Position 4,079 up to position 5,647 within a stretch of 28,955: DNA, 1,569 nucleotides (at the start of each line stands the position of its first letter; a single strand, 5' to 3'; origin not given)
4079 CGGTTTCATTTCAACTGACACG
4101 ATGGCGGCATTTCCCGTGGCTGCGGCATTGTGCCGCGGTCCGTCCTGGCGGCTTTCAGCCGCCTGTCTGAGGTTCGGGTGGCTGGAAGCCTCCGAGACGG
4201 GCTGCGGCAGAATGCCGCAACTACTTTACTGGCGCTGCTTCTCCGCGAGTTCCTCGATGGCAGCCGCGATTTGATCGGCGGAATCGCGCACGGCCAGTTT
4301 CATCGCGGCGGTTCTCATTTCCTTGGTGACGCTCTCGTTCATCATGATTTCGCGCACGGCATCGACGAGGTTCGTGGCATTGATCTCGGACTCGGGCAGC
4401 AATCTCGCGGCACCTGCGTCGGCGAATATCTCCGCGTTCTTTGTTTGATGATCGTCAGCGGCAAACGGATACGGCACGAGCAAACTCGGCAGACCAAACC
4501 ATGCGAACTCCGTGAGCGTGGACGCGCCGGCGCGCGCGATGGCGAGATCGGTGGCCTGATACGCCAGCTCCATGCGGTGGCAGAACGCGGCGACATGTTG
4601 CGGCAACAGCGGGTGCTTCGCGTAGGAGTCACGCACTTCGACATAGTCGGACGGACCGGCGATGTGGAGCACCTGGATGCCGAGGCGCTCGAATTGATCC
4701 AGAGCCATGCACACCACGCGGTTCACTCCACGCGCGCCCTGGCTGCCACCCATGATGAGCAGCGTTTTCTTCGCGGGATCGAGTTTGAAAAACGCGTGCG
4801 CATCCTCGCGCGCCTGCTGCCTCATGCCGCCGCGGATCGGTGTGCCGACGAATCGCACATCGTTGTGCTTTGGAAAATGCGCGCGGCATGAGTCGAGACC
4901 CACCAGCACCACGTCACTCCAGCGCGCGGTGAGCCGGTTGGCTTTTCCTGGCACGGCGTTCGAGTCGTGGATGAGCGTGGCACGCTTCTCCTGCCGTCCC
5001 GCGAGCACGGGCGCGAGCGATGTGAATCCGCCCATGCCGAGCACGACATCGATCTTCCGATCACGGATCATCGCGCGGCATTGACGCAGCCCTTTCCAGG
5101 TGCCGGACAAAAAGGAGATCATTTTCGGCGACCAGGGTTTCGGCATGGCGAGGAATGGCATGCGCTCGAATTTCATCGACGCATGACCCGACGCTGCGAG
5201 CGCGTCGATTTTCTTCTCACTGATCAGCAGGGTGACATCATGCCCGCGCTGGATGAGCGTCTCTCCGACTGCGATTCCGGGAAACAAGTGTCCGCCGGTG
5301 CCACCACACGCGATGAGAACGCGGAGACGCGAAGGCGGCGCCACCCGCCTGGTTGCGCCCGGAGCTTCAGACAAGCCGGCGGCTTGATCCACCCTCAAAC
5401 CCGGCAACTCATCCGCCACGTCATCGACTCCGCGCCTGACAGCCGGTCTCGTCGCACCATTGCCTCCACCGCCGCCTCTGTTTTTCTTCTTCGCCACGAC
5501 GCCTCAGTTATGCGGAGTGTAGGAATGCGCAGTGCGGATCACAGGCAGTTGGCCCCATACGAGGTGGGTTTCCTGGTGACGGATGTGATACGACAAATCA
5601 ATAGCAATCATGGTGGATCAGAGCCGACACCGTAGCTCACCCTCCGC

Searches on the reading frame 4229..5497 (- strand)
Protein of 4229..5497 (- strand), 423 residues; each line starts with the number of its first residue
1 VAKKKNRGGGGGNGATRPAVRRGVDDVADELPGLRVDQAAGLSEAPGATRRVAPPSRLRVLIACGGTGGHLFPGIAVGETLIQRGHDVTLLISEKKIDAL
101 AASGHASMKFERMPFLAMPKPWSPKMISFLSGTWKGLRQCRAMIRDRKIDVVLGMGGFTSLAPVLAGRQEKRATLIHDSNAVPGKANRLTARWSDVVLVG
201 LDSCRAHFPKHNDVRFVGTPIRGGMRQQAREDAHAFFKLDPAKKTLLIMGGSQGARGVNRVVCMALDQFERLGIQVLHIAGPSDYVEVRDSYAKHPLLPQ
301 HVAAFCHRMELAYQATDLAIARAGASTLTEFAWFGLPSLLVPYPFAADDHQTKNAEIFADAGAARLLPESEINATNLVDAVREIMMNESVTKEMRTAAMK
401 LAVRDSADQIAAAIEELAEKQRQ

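Call 3: search_protein_families(library=pfam, proteins=[window:4229-5497:-], max_evalue=1)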
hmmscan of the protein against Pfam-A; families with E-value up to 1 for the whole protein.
window:4229-5497:- (423 aa): 8 families
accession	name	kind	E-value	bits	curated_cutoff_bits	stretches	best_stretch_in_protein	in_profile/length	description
PF04101.22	Glyco_tran_28_C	-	5.2e-39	134.4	22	1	245-410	1-166/166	Glycosyltransferase family 28 C-terminal domain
PF03033.26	Glyco_transf_28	-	3.4e-26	92.4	26.2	1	60-197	1-137/139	Glycosyltransferase family 28 N-terminal domain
PF13579.12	Glyco_trans_4_4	-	1.2e-05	26.1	29.7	1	79-179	12-101/158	Glycosyl transferase 4-like domain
PF13439.12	Glyco_transf_4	-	0.00024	21.6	28.5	1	79-177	13-101/170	Glycosyltransferase Family 4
PF00201.24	UDPGT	-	0.00056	19.3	19.5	1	319-393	344-414/499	UDP-glucoronosyl and UDP-glucosyl transferase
PF06722.18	EryCIII-like_C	-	0.011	16.1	31.7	1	314-416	46-144/145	Erythromycin biosynthesis protein CIII-like, C-terminal domain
PF02142.27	MGS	-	0.051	14.1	24.1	1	347-402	6-64/94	MGS-like domain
PF01281.25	Ribosomal_L9_N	-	0.064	13.3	20.7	1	284-305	17-38/47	Ribosomal protein L9, N-terminal domain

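Call 4: search_protein_families(library=ncbifam, proteins=[window:4229-5497:-], max_evalue=1)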
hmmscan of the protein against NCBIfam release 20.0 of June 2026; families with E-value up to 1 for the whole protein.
window:4229-5497:- (423 aa): 12 families
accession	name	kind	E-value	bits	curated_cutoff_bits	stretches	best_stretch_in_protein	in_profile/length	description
TIGR01133.1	murG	equivalog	3.7e-80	269.6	250.25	1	59-414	7-353/353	undecaprenyldiphospho-muramoylpentapeptide beta-N-acetylglucosaminyltransferase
NF009102.0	PRK12446.1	equivalog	2.1e-36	125.6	339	1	59-407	3-346/352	undecaprenyldiphospho-muramoylpentapeptide beta-N-acetylglucosaminyltransferase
NF010135.0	PRK13609.1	equivalog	1.2e-16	60.7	500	1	211-418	169-369/388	diglucosyl diacylglycerol synthase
TIGR01426.2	MGT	subfamily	2.3e-14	53.2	260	2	314-408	291-379/393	macrolide family glycosyltransferase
NF033129.1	macro_glyco_Mgt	subfamily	5.2e-10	38.9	700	2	308-415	287-389/393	macrolide-inactivating glycosyltransferase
TIGR04516.1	glycosyl_450act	subfamily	3.2e-05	23.2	440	1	319-422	319-418/418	activator-dependent family glycosyltransferase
NF010134.0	PRK13608.1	equivalog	8.7e-05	21.7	557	1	212-418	170-369/391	diglucosyl diacylglycerol synthase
NF041548.1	PssE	equivalog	0.00019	21.4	120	1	269-388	10-127/146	PssE/Cps14G family polysaccharide biosynthesis glycosyltransferase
TIGR03590.1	PseG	equivalog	0.00021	21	153.55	1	234-343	163-269/280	UDP-2,4-diacetamido-2,4,6-trideoxy-beta-L-altropyranose hydrolase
TIGR00215.1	lpxB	equivalog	0.0034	16.3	190.25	1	192-255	138-204/382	lipid-A-disaccharide synthase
NF000362.1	self_GT_OleI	exception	0.0039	16.4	700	1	320-413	326-413/424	OleI family self-immunity macrolide glycosyltransferase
TIGR00158.1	L9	equivalog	0.13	12.7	58.6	1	283-310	16-43/148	50S ribosomal protein L9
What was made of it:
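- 4226..5497 (-): murG, the upstream neighbour and last dcw gene before the insert. TIGR01133 murG 3.7e-80; Pfam Glyco_transf_28 and Glyco_tran_28_C (calls 3, 4).
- Checked: murG is 5497-4226 (TIGR01133, 3.7e-80, call 4).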

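Call 12: find_related_loci(query=window:4229-5497:-, collection=genome_contigs, flank=6000)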
Query window:4229-5497:- (423 aa) in genome_contigs; peptide patterns used: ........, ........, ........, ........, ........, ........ (x = any residue, [..] = any of these).
226 stretches matched a pattern; 24 encode a relative of the query (tblastn E <= 1e-3); 24 distinct loci.
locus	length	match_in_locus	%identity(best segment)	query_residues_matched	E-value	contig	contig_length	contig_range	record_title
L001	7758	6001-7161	74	38-420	0e+0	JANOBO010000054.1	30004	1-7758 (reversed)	MAG: Verrucomicrobiaceae bacterium isolate VAR_18_concoct_94_sub VAR_18_k141_1796248, whole genome shotgun sequence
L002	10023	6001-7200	69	21-423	0e+0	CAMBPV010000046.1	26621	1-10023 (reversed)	MAG: Prosthecobacter debontii isolate AE-24oct19-11 genome assembly, contig: AE-24oct19-C2416, whole genome shotgun sequ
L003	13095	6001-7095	76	57-421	0e+0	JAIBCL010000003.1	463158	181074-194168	MAG: Verrucomicrobiaceae bacterium isolate SSF29 NODE_89_length_463158_cov_47.709691, whole genome shotgun sequence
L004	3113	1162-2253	68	58-421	0e+0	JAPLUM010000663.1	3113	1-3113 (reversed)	MAG: Verrucomicrobia bacterium isolate LacPavin_0920_WC57_MAG_55_7 LacPavin_0920_WC57_scaffold_1298429, whole genome sho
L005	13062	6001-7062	71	58-411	3e-176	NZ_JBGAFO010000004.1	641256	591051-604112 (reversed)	MAG: Prosthecobacter sp. isolate MAG_MBR_H125.48 MBRH125-48_opera_contig_62, whole genome shotgun sequence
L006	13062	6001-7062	70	58-411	2e-175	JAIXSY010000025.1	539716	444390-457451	MAG: Verrucomicrobiaceae bacterium isolate C8_MAG_00019 pond_C8_MAG_00019_000000000058, whole genome shotgun sequence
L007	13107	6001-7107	66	43-411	4e-174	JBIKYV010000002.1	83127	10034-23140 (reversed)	MAG: Prosthecobacter sp. isolate ME2015-10-15_3300034096_group6_bin50 Rohwer_bin2785_scaffold_38_c1, whole genome shotgu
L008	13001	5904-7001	67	43-411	5e-173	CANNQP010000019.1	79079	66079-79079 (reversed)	MAG: Verrucomicrobiaceae bacterium isolate RE-26jul17-145 genome assembly, contig: RE-26jul17-C265, whole genome shotgun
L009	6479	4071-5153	65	59-416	6e-160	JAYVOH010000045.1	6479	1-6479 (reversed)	MAG: Verrucomicrobiota bacterium isolate GL68_DN_metabinner_6 GL68_DN_metabinner_6_44, whole genome shotgun sequence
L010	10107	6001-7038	68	60-405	8e-159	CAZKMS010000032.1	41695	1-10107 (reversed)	MAG TPA_asm: uncultured Verrucomicrobiaceae bacterium isolate SRP344714_co2_434 genome assembly, contig: NODE_2195_lengt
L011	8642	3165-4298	62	48-422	2e-158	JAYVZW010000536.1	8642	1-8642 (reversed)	MAG: Verrucomicrobiota bacterium isolate GL91_UP_metabinner_10 GL91_UP_metabinner_10_535, whole genome shotgun sequence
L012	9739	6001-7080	63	59-414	2e-151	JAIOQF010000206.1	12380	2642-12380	MAG: Verrucomicrobia bacterium isolate LakeFargette_0920_ALND_MAG_57_8 LacPavin_0920_ALND_scaffold_390922, whole genome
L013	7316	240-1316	63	60-414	2e-150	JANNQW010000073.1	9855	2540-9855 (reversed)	MAG: Verrucomicrobiota bacterium isolate SOY_31_metabat_403 SOY_31_k141_2061118, whole genome shotgun sequence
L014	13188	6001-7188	57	27-418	8e-147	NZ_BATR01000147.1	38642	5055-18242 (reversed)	Verrucomicrobium sp. BvORR106, whole genome shotgun sequence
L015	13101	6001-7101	59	55-417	1e-146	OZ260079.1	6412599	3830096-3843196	MAG: Phragmitibacter sp. isolate NI281-mx-bin07 genome assembly, chromosome: 1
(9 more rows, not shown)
